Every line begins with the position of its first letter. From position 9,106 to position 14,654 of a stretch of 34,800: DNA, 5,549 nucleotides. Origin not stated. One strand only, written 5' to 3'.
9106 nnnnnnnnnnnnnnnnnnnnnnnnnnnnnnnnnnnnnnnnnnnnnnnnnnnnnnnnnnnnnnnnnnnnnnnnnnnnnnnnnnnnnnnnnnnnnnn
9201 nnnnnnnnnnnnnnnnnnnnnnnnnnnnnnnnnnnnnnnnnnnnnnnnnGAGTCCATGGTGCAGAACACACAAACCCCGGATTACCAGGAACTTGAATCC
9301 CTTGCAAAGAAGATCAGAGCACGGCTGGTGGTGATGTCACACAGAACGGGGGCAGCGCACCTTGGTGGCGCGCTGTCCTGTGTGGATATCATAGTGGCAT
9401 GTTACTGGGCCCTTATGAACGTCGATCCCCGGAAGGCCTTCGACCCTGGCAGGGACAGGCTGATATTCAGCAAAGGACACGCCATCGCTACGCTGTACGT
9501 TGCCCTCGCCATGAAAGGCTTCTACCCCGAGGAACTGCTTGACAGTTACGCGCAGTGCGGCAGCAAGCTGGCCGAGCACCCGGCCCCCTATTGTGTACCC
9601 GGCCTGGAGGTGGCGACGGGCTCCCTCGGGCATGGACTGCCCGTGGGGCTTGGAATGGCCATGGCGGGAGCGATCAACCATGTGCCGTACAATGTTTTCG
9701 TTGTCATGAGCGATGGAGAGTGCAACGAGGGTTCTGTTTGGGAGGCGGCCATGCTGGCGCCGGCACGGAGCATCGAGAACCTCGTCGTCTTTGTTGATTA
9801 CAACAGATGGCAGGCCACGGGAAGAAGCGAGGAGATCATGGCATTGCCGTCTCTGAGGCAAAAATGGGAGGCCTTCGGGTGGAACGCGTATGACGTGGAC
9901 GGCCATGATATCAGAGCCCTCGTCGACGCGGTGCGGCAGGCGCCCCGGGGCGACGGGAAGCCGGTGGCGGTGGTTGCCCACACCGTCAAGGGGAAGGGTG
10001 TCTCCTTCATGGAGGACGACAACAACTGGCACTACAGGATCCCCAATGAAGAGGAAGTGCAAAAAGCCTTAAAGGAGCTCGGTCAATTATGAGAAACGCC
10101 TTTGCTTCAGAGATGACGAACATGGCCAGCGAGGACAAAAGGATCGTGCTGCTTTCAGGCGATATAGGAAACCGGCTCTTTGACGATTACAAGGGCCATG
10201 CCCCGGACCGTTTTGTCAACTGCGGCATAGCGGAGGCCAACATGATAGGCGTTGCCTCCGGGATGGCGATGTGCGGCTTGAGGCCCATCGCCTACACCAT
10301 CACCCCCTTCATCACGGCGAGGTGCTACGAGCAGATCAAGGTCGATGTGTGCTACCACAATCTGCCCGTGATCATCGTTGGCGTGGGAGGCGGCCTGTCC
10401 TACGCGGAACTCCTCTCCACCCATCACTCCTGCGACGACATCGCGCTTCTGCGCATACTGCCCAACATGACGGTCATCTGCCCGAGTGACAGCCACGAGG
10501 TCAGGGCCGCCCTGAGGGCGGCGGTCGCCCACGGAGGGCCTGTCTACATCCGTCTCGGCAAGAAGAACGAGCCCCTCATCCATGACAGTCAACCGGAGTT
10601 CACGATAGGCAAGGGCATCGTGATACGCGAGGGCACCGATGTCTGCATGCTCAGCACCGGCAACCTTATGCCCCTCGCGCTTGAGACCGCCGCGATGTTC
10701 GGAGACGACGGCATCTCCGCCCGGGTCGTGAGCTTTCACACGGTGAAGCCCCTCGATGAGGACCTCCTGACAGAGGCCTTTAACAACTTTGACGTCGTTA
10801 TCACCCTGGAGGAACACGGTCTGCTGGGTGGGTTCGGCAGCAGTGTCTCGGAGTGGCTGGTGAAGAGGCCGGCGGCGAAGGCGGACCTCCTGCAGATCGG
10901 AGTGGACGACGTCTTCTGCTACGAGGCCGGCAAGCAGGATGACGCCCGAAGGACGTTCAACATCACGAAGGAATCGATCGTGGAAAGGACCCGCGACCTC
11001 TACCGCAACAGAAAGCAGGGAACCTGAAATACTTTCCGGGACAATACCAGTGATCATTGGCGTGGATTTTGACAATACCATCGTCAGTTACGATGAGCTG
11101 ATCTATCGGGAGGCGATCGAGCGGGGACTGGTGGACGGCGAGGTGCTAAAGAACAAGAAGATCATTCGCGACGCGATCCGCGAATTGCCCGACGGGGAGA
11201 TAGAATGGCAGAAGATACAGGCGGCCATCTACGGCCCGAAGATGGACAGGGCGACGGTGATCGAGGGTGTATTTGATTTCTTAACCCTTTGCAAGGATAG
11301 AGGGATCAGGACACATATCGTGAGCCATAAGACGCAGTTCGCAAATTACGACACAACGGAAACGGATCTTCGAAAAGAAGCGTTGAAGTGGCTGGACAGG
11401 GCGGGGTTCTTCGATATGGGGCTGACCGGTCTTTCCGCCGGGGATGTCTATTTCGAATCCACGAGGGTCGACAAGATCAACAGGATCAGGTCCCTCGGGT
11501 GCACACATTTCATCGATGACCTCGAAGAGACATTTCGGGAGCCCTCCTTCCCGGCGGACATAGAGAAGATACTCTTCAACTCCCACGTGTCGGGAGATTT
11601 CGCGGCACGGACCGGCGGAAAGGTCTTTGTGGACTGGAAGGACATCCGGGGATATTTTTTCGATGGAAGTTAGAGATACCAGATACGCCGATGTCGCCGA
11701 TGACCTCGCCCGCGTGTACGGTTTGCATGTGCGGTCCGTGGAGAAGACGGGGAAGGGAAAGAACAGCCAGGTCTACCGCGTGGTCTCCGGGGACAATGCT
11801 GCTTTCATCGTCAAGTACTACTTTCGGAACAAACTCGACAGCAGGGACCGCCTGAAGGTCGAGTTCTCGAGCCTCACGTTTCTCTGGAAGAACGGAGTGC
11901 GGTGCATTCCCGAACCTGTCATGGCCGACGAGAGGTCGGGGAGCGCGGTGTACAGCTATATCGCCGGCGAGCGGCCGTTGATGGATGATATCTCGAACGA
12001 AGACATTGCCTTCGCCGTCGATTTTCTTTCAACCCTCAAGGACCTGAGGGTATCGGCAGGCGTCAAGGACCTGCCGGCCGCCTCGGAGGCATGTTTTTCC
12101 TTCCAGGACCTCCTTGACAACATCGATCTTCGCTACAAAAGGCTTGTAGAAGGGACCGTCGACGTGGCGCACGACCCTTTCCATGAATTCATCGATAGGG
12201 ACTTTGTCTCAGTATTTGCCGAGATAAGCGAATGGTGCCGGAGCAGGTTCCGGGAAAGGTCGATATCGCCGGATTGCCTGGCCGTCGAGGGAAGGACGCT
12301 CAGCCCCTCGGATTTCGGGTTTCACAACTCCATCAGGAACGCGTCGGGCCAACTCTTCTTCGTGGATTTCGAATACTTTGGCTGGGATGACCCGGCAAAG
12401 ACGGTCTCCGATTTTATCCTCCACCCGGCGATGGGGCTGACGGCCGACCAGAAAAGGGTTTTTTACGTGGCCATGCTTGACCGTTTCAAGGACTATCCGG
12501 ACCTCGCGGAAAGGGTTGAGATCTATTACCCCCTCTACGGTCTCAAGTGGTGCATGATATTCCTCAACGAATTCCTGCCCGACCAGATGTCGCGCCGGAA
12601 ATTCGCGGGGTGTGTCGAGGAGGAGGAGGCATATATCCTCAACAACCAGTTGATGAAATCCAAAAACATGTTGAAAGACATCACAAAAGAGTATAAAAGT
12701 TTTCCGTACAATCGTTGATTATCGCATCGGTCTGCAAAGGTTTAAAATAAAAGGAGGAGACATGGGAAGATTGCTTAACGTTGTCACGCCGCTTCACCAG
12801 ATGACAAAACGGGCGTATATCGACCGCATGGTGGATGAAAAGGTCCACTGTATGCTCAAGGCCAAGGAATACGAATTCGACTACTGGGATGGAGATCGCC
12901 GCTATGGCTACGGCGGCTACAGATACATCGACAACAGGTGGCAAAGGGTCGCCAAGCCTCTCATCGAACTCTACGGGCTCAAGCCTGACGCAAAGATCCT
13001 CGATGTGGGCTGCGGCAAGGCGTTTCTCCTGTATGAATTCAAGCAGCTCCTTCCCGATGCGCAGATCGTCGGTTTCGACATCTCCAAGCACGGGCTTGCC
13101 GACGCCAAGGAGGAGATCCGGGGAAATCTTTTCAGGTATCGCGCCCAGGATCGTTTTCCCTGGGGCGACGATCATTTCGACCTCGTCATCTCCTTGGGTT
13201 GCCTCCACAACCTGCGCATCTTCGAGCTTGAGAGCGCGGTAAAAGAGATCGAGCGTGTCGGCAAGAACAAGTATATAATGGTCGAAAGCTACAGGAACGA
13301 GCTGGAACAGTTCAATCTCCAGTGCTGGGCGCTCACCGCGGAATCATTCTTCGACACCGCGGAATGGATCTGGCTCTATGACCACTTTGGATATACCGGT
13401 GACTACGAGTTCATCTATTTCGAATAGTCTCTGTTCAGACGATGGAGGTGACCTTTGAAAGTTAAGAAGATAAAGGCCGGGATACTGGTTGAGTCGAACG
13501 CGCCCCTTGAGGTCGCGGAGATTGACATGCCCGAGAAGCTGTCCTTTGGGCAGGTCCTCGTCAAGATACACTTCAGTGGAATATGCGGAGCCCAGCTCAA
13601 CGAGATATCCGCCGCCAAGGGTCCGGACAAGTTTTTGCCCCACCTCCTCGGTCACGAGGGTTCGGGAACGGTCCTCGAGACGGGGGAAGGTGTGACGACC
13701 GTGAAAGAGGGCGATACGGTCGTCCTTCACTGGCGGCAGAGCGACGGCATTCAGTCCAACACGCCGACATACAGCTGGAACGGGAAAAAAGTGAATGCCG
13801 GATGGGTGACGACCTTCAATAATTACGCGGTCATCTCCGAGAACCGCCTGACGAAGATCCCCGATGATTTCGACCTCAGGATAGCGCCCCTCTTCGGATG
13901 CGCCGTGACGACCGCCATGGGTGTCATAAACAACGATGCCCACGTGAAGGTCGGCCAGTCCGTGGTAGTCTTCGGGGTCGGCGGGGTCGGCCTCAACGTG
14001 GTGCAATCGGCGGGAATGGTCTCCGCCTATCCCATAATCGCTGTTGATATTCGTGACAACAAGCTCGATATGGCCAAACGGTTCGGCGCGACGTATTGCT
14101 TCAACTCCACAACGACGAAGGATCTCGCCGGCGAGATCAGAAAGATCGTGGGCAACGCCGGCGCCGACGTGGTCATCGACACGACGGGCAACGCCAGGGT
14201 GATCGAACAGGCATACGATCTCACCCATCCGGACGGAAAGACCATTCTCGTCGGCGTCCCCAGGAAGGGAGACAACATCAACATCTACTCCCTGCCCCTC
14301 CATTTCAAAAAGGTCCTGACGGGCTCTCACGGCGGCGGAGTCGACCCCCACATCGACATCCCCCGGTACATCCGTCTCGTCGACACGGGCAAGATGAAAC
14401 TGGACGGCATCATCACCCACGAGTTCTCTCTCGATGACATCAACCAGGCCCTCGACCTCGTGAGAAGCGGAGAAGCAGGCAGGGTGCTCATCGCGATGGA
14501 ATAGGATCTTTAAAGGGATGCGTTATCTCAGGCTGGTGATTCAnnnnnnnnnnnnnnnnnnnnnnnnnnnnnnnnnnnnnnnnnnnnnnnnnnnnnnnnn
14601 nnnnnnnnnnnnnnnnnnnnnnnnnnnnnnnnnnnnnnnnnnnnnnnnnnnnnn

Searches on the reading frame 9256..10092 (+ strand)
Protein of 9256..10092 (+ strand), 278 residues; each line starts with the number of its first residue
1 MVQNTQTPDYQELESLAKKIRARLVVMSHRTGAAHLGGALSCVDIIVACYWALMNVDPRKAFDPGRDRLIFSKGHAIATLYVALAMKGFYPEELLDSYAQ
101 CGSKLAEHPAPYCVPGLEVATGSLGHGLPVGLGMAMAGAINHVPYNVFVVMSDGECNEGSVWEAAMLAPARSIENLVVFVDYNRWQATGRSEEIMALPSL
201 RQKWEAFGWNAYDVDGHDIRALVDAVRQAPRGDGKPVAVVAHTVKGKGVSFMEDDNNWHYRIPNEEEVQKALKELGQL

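Call 5: search_protein_families(library=pfam, proteins=[window:9256-10092:+], max_evalue=0.001)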
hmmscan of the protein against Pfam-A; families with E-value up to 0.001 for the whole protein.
window:9256-10092:+ (278 aa): 3 families
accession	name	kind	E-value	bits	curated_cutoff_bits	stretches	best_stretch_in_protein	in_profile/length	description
PF00456.26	Transketolase_N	-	4e-37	128.4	22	1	16-276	5-276/334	Transketolase, thiamine diphosphate binding domain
PF13292.11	DXP_synthase_N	-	4.6e-11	43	21.2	1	9-184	14-172/274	1-deoxy-D-xylulose-5-phosphate synthase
PF00676.26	E1_dh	-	7.3e-10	38.7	22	1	121-266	100-245/300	Dehydrogenase E1 component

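Call 12: search_protein_families(library=ncbifam, proteins=[window:9256-10092:+], max_evalue=0.0001)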
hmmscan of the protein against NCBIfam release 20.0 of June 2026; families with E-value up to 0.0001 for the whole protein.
window:9256-10092:+ (278 aa): 11 families
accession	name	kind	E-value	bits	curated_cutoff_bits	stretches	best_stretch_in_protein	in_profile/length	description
NF004559.0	PRK05899.2-5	equivalog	4.4e-83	279.6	488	1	4-277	9-281/627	transketolase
NF004556.0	PRK05899.2-2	equivalog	8.8e-71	239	575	1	6-276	10-277/639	transketolase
TIGR00232.1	tktlase_bact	equivalog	3.7e-40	137.9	682.25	1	20-275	7-273/654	transketolase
NF004558.0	PRK05899.2-4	equivalog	2.1e-31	109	788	1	30-275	20-270/651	transketolase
NF003933.0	PRK05444.2-2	equivalog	6.9e-14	51.3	395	1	9-262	21-266/606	1-deoxy-D-xylulose-5-phosphate synthase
TIGR03182.1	PDH_E1_alph_y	equivalog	1.3e-12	47.3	393.85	1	122-267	110-254/315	pyruvate dehydrogenase (acetyl-transferring) E1 component subunit alpha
TIGR03181.1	PDH_E1_alph_x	equivalog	3e-11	42.8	411.35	1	124-267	124-267/341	pyruvate dehydrogenase (acetyl-transferring) E1 component subunit alpha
TIGR00204.1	dxs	equivalog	4.6e-11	41.9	465.95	0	8-181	13-170/616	1-deoxy-D-xylulose-5-phosphate synthase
NF008968.0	PRK12315.1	subfamily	6.3e-11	41.2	510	1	9-270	17-271/582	1-deoxy-D-xylulose-5-phosphate synthase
TIGR00759.1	aceE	equivalog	2.5e-10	39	859.9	1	6-184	67-258/885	pyruvate dehydrogenase (acetyl-transferring), homodimeric type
TIGR03186.1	AKGDH_not_PDH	exception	2.8e-08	32.5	1408.3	0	24-211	86-286/889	alpha-ketoglutarate dehydrogenase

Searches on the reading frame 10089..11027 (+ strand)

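Call 5: search_protein_families(library=pfam, proteins=[window:10089-11027:+], max_evalue=0.001)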
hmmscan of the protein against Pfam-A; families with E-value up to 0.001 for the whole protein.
window:10089-11027:+ (312 aa): 3 families
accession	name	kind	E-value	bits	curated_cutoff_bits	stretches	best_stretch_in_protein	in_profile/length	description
PF02779.29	Transket_pyr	-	2.7e-36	125.2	27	1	1-160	5-171/174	Transketolase, pyrimidine binding domain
PF02780.25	Transketolase_C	-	2.7e-22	79.4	25.9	1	174-297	1-124/124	Transketolase, C-terminal domain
PF22613.1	Transketolase_C_1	-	0.00015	22.4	27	1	182-282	11-77/113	Transketolase-like TK C-terminal domain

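Call 12: search_protein_families(library=ncbifam, proteins=[window:10089-11027:+], max_evalue=0.0001)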
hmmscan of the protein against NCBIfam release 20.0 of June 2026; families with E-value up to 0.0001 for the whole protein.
window:10089-11027:+ (312 aa): 9 families
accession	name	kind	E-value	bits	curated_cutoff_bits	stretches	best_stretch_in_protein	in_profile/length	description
NF004559.0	PRK05899.2-5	equivalog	1.2e-54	185.6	488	1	2-306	321-625/627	transketolase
TIGR00204.1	dxs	equivalog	1.1e-50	172.8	465.95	1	3-301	314-611/616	1-deoxy-D-xylulose-5-phosphate synthase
NF003933.0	PRK05444.2-2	equivalog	4.5e-45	154.3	395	1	14-303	308-603/606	1-deoxy-D-xylulose-5-phosphate synthase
NF008968.0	PRK12315.1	subfamily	3e-39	134.7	510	1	4-301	284-577/582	1-deoxy-D-xylulose-5-phosphate synthase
NF004556.0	PRK05899.2-2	equivalog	4.8e-27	94.5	575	1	11-303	339-636/639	transketolase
NF006667.0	PRK09212.1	subfamily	2.1e-24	86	321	1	37-261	48-280/327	pyruvate dehydrogenase complex E1 component subunit beta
NF008854.0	PRK11892.1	equivalog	4.6e-19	68.4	454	1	38-259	187-417/464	pyruvate dehydrogenase complex E1 component subunit beta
TIGR00232.1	tktlase_bact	equivalog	1.7e-17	63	682.25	1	36-224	392-582/654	transketolase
NF004558.0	PRK05899.2-4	equivalog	5.7e-12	44.8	788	1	37-242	388-598/651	transketolase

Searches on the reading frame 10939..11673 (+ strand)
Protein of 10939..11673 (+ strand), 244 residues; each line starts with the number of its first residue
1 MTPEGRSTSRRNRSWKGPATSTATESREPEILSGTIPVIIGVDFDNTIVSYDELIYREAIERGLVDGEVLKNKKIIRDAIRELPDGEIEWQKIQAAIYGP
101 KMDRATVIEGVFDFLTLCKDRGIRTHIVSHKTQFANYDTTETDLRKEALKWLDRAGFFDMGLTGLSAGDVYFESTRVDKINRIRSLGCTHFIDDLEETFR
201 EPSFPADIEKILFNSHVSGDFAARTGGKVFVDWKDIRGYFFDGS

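Call 6: search_protein_families(library=pfam, proteins=[window:10939-11673:+], max_evalue=0.001)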
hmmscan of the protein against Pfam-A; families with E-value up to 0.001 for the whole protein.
window:10939-11673:+ (244 aa): 0 families

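Call 12: search_protein_families(library=ncbifam, proteins=[window:10939-11673:+], max_evalue=0.0001)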
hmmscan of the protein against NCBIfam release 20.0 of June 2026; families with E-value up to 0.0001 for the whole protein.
window:10939-11673:+ (244 aa): 0 families

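Call 31: search_protein_families(library=pfam, proteins=[window:10939-11673:+], max_evalue=1)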
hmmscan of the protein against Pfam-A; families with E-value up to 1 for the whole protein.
window:10939-11673:+ (244 aa): 1 family
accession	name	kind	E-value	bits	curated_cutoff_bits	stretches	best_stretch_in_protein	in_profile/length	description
PF12710.13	HAD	-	0.041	14.8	27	1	43-134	4-113/189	haloacid dehalogenase-like hydrolase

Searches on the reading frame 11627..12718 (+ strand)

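Call 6: search_protein_families(library=pfam, proteins=[window:11627-12718:+], max_evalue=0.001)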
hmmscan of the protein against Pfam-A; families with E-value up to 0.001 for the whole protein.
window:11627-12718:+ (363 aa): 1 family
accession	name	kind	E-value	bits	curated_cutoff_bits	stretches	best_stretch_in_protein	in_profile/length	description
PF01636.29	APH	-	0.00032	21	23.2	0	42-142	6-112/239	Phosphotransferase enzyme family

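Call 12: search_protein_families(library=ncbifam, proteins=[window:11627-12718:+], max_evalue=0.0001)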
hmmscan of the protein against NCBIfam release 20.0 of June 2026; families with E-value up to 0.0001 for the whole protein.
window:11627-12718:+ (363 aa): 0 families

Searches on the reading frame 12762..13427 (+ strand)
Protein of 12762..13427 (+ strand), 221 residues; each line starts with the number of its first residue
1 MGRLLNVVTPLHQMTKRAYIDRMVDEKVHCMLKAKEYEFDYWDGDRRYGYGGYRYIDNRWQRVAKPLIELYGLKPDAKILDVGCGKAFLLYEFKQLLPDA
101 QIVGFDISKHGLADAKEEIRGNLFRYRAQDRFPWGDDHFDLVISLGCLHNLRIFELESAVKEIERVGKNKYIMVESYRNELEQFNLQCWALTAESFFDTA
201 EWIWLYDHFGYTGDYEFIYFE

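Call 6: search_protein_families(library=pfam, proteins=[window:12762-13427:+], max_evalue=0.001)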
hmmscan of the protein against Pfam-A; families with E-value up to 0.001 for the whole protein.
window:12762-13427:+ (221 aa): 6 families
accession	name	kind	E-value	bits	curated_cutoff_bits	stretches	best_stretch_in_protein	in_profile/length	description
PF13847.12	Methyltransf_31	-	8.5e-18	64.9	27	1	74-184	2-119/145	Methyltransferase domain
PF13649.12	Methyltransf_25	-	3.4e-14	53.7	27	1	79-168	1-94/97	Methyltransferase domain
PF08241.18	Methyltransf_11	-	2.4e-13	51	21.2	1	80-169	1-89/95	Methyltransferase domain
PF08242.18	Methyltransf_12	-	6.1e-12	46.6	30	1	80-166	1-91/98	Methyltransferase domain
PF13489.12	Methyltransf_23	-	8.6e-08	32.5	27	1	63-211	8-159/164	Methyltransferase domain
PF05175.20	MTS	-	2.3e-05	24.5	23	1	75-144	31-104/170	Methyltransferase small domain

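Call 63: search_protein_families(library=ncbifam, proteins=[window:12762-13427:+], max_evalue=0.00001)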
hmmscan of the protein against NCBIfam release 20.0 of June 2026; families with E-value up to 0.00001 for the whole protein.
window:12762-13427:+ (221 aa): 10 families
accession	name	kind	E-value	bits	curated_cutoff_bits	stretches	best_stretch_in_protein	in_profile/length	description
NF004452.0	PRK05785.1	equivalog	2.1e-09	37.2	207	1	57-171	34-141/228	hypothetical protein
NF045667.1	MTase_DVU1556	equivalog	2.6e-09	36.8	155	1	66-168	13-112/213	DVU_1556 family methyltransferase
TIGR02072.1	BioC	equivalog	3.9e-08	33.4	184.95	1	63-170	19-127/244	malonyl-ACP O-methyltransferase BioC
TIGR01934.1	MenG_MenH_UbiE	subfamily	2.1e-07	30.5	158.35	1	57-172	24-138/223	ubiquinone/menaquinone biosynthesis methyltransferase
NF001244.0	PRK00216.1-5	equivalog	4.5e-07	29.4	216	1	57-172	33-150/236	bifunctional demethylmenaquinone methyltransferase/2-methoxy-6-polyprenyl-1,4-benzoquinol methylase UbiE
TIGR03587.1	Pse_Me-ase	hypoth_equivalog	6.8e-07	29.6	112.05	1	74-180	42-146/204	pseudaminic acid biosynthesis-associated methylase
NF047649.1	MTase_UXPK_star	exception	7.5e-07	28.4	460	1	70-169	72-175/283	methyltransferase/UXPK-star double selenoprotein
NF043040.1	corrin_prot_MT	hypoth_equivalog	2.2e-06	27.2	180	1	58-166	25-138/216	corrinoid protein-associated methyltransferase CpaM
NF008300.0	PRK11088.1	equivalog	5e-06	26.2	303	1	61-145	72-158/272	23S rRNA (guanine(745)-N(1))-methyltransferase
NF010703.0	PRK14103.1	equivalog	8.3e-06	25.4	320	0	56-149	11-100/256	trans-aconitate 2-methyltransferase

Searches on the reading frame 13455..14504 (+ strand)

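Call 6: search_protein_families(library=pfam, proteins=[window:13455-14504:+], max_evalue=0.001)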
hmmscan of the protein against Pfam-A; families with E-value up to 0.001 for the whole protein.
window:13455-14504:+ (349 aa): 4 families
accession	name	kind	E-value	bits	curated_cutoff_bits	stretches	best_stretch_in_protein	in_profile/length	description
PF00107.32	ADH_zinc_N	-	4.1e-27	95.1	31.8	1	177-309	1-127/129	Zinc-binding dehydrogenase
PF08240.17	ADH_N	-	2.3e-16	60.3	23.5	1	32-137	3-104/104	Alcohol dehydrogenase GroES-like domain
PF16912.11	Glu_dehyd_C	-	1.4e-11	44.7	34.9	1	168-334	32-199/211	Glucose dehydrogenase C-terminus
PF13602.12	ADH_zinc_N_2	-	1.8e-08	35.9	27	1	210-341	1-128/134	Zinc-binding dehydrogenase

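Call 63: search_protein_families(library=ncbifam, proteins=[window:13455-14504:+], max_evalue=0.00001)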
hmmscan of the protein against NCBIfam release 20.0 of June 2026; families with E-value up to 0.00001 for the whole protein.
window:13455-14504:+ (349 aa): 22 families
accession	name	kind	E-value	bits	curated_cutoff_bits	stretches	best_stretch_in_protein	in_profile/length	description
TIGR02818.1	adh_III_F_hyde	equivalog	2.7e-62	211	543.95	2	102-347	120-367/368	S-(hydroxymethyl)glutathione dehydrogenase/class III alcohol dehydrogenase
TIGR03989.1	Rxyl_3153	subfamily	1.2e-60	205.8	440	2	115-346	135-368/370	NDMA-dependent alcohol dehydrogenase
TIGR03451.1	mycoS_dep_FDH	equivalog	2.8e-57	194.2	512.9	1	6-346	2-356/358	S-(hydroxymethyl)mycothiol dehydrogenase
TIGR00692.1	tdh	equivalog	6e-39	134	458.35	1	18-346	11-338/340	L-threonine 3-dehydrogenase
NF041097.1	keto_inos_dh_IolM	equivalog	1.5e-35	122.7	450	1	6-347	28-388/389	scyllo-inosose 3-dehydrogenase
NF003808.0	PRK05396.1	equivalog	3.1e-35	121.7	380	1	14-347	9-339/341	L-threonine 3-dehydrogenase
NF006940.0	PRK09422.1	equivalog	3.2e-34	118.4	344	1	11-346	5-333/338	alcohol dehydrogenase AdhP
NF007642.0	PRK10309.1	equivalog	6.3e-30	104.6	550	1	10-347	4-345/347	galactitol-1-phosphate 5-dehydrogenase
NF010344.0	PRK13771.1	subfamily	8.6e-28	97.3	349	1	7-348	2-333/334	putative alcohol dehydrogenase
NF041172.1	AcrlCoa_red_Thmprot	equivalog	5e-27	94.7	500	1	7-346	2-332/334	acryloyl-CoA reductase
NF007489.0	PRK10083.1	equivalog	6.1e-24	84.6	376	1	9-338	3-325/339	Zn-dependent oxidoreductase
TIGR03366.1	HpnZ_proposed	hypoth_equivalog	2.1e-23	83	328.1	1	129-277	119-263/315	putative phosphonate catabolism associated alcohol dehydrogenase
TIGR03201.1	dearomat_had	equivalog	2e-22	79.7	338.65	1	12-343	5-343/349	6-hydroxycyclohex-1-ene-1-carbonyl-CoA dehydrogenase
TIGR02824.1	quinone_pig3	subfamily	3.9e-22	78.7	296.8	1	120-286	93-256/325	putative NAD(P)H quinone oxidoreductase, PIG3 family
NF047908.1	AldhRedAhr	equivalog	2.9e-20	72.4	470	1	4-342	2-328/335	NADPH-dependent aldehyde reductase Ahr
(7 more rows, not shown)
